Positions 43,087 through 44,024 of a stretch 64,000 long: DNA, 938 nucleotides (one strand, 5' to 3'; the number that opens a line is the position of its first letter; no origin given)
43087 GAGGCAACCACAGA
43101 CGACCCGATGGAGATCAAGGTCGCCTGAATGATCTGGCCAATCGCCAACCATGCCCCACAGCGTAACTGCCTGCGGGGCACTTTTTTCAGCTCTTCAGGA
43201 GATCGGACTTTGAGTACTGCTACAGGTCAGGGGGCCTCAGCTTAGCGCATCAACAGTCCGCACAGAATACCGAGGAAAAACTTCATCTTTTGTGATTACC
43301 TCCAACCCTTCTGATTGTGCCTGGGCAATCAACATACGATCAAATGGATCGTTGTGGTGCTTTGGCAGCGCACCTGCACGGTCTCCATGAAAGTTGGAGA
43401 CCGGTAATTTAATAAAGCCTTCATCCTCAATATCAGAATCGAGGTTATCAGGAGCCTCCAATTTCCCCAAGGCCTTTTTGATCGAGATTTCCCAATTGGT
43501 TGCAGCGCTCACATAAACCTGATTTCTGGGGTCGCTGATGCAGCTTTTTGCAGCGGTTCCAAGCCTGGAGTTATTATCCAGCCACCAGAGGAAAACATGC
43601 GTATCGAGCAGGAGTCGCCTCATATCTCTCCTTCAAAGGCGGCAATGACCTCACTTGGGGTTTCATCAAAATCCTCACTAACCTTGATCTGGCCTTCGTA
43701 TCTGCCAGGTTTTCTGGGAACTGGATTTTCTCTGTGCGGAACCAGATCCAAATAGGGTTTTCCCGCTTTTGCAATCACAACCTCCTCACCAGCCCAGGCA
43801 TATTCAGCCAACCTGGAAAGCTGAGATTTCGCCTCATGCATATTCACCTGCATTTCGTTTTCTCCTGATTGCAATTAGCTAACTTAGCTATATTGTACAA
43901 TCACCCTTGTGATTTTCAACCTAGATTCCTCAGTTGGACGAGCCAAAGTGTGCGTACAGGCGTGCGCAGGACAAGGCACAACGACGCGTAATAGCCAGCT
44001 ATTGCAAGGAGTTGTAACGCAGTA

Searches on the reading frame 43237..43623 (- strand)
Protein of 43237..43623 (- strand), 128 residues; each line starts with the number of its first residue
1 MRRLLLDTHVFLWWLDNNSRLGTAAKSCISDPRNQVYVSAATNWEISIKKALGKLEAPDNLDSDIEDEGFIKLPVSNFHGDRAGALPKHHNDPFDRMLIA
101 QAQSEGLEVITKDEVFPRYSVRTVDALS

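Call 10: search_protein_families(library=pfam, proteins=[window:43237-43623:-], max_evalue=0.01)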
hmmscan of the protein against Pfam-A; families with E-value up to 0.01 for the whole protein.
window:43237-43623:- (128 aa): 1 family
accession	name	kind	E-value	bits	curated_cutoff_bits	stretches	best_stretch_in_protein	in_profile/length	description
PF01850.27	PIN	-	3.7e-18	66.7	23.6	1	5-120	2-118/120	PIN domain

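Call 67: find_encoding_contigs(protein=window:43237-43623:-, flank=2000, max_places=6)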
Protein window:43237-43623:- (128 aa): 17 contigs read that carry it; 5 places shown.
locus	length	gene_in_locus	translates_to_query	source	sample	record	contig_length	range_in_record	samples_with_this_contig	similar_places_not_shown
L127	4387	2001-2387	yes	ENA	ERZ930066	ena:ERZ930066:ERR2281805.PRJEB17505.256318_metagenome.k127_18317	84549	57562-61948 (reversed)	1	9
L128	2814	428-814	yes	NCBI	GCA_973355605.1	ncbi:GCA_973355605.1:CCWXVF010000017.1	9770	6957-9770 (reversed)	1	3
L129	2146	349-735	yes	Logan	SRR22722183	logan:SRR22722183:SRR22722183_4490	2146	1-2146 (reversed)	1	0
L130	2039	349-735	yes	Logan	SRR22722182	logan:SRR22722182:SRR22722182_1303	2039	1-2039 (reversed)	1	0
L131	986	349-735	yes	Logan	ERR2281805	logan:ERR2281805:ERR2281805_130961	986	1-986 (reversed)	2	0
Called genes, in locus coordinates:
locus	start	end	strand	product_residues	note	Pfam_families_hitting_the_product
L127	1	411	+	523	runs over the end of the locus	PF00072:Response_reg, PF13487:HD_5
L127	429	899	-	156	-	-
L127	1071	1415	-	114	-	-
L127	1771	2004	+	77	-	-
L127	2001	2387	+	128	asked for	PF01850:PIN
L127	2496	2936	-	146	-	PF00011:HSP20, PF17886:ArsA_HSP20 (weak)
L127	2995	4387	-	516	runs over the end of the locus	PF00672:HAMP, PF00989:PAS (weak), PF02518:HATPase_c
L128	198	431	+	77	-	-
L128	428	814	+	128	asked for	PF01850:PIN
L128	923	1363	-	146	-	PF00011:HSP20, PF17886:ArsA_HSP20 (weak)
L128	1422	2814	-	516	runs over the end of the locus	PF00672:HAMP, PF00989:PAS (weak), PF02518:HATPase_c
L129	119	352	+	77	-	-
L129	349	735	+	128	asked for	PF01850:PIN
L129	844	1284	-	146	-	PF00011:HSP20, PF17886:ArsA_HSP20 (weak)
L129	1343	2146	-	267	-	?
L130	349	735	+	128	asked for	PF01850:PIN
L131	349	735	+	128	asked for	PF01850:PIN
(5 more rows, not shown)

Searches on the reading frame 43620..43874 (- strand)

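Call 10: search_protein_families(library=pfam, proteins=[window:43620-43874:-], max_evalue=0.01)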
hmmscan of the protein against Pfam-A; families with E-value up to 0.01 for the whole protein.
window:43620-43874:- (84 aa): 1 family
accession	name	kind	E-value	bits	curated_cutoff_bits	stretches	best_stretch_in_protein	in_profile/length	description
PF02604.26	PhdYeFM_antitox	-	0.0035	17.5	29.8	1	8-41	2-36/74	Antitoxin Phd_YefM, type II toxin-antitoxin system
